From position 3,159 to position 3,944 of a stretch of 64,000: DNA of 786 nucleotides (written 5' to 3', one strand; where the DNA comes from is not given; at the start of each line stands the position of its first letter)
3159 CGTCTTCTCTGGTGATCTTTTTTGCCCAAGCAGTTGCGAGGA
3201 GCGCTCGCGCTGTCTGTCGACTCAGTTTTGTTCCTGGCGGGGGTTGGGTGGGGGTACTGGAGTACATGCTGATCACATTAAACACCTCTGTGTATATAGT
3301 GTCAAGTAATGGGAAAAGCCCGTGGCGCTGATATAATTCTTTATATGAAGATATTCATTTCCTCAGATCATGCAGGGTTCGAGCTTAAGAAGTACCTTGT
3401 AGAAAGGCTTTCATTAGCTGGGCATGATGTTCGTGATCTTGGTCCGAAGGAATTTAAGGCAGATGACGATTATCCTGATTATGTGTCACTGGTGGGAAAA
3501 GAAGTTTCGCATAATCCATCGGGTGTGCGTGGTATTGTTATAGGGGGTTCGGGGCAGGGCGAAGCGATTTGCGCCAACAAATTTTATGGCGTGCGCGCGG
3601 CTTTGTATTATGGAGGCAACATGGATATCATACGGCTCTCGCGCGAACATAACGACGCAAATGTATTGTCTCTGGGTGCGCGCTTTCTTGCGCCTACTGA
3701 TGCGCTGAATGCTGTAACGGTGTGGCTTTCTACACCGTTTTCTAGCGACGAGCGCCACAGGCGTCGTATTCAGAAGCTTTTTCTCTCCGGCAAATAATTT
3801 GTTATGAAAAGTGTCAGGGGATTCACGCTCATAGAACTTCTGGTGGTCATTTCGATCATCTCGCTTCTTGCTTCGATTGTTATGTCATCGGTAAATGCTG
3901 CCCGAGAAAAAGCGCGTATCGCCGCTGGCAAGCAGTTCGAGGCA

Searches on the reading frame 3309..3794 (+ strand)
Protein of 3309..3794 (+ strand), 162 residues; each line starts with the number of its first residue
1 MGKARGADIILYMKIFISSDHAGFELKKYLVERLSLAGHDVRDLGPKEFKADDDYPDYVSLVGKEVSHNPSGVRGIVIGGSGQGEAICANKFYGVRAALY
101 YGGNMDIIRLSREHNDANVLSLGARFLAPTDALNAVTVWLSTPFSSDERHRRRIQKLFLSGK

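Call 3: search_protein_families(library=pfam, proteins=[window:3309-3794:+], max_evalue=0.1)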
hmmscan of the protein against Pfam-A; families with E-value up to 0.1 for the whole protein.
window:3309-3794:+ (162 aa): 1 family
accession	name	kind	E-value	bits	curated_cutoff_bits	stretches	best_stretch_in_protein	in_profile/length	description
PF02502.23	LacAB_rpiB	-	1.2e-40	139.1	24.7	1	15-157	1-138/138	Ribose/Galactose Isomerase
